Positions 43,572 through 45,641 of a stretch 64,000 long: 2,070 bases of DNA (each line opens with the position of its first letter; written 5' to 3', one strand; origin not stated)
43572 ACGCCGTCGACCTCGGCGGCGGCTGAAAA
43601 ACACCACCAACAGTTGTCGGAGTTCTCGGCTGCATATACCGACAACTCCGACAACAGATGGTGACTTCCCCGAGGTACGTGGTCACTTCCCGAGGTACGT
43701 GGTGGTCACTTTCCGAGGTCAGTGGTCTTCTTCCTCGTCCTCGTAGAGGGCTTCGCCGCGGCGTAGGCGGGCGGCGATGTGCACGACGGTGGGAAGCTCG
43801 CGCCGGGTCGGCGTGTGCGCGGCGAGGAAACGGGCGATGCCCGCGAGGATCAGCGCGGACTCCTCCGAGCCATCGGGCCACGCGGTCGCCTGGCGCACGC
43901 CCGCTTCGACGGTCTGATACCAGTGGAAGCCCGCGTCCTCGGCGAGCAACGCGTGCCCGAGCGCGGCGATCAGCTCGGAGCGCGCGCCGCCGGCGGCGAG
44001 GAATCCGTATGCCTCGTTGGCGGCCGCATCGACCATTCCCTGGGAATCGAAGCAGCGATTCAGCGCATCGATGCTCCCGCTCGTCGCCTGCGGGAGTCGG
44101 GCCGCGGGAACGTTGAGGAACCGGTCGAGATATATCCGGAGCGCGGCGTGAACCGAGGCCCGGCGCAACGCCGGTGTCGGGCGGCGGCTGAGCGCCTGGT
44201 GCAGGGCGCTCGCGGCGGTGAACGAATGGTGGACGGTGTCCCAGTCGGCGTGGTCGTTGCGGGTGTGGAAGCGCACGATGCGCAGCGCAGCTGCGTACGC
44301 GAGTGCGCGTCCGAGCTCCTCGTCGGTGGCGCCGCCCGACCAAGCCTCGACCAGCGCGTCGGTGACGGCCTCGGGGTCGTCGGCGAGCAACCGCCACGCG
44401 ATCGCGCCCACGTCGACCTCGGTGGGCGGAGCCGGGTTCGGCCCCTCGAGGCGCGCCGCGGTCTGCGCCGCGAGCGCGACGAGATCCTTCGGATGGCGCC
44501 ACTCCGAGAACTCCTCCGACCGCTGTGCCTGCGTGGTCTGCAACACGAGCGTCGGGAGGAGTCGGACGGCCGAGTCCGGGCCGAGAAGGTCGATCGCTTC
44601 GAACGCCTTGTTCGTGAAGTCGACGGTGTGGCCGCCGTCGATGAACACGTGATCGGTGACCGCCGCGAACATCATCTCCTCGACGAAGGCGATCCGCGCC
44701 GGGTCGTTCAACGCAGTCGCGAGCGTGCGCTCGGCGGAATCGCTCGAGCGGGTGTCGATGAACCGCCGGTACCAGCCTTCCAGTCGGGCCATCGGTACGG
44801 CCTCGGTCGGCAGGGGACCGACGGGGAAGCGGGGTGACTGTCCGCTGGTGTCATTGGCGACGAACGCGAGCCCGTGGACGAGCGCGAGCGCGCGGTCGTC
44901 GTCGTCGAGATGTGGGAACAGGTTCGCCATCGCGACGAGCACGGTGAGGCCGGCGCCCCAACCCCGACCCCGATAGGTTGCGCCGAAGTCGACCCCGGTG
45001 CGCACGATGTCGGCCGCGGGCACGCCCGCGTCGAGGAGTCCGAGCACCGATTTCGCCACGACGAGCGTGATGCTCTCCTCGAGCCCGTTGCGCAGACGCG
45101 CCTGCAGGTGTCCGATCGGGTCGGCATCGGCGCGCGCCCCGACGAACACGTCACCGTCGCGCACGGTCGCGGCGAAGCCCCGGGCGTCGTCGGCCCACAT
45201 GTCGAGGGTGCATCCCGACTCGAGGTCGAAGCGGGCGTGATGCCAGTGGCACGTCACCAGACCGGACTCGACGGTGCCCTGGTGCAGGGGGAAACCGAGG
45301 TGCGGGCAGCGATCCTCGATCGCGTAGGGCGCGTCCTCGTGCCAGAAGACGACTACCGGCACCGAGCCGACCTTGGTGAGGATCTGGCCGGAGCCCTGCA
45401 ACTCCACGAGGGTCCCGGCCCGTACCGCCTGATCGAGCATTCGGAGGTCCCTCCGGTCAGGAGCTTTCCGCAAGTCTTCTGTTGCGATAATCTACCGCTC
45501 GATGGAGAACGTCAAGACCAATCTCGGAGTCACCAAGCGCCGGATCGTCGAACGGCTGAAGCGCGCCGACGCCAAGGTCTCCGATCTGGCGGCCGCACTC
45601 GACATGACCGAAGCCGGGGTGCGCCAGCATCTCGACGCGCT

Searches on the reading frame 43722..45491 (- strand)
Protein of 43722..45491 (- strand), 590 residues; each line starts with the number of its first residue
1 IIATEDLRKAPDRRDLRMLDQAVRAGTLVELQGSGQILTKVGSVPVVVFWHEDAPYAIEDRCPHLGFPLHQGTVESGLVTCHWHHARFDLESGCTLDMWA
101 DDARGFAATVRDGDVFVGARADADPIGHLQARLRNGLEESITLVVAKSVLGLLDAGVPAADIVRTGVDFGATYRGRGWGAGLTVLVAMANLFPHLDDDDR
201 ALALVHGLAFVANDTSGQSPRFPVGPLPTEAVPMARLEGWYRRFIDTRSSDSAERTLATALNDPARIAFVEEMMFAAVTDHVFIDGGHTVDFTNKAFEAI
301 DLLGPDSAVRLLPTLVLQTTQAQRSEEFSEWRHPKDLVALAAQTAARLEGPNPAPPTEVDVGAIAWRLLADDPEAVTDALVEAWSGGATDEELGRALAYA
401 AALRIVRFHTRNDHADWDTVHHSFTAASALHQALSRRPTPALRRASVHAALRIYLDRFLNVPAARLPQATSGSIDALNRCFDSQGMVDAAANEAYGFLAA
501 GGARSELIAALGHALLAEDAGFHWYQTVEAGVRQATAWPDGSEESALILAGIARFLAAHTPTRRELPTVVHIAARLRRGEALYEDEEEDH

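Call 73: search_protein_families(library=pfam, proteins=[window:43722-45491:-], max_evalue=0.00001)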
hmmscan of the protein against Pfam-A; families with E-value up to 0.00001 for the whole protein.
window:43722-45491:- (590 aa): 1 family
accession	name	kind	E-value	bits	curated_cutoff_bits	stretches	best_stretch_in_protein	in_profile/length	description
PF00355.32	Rieske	-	9.4e-13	48.3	20.3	1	37-94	17-74/88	Rieske [2Fe-2S] domain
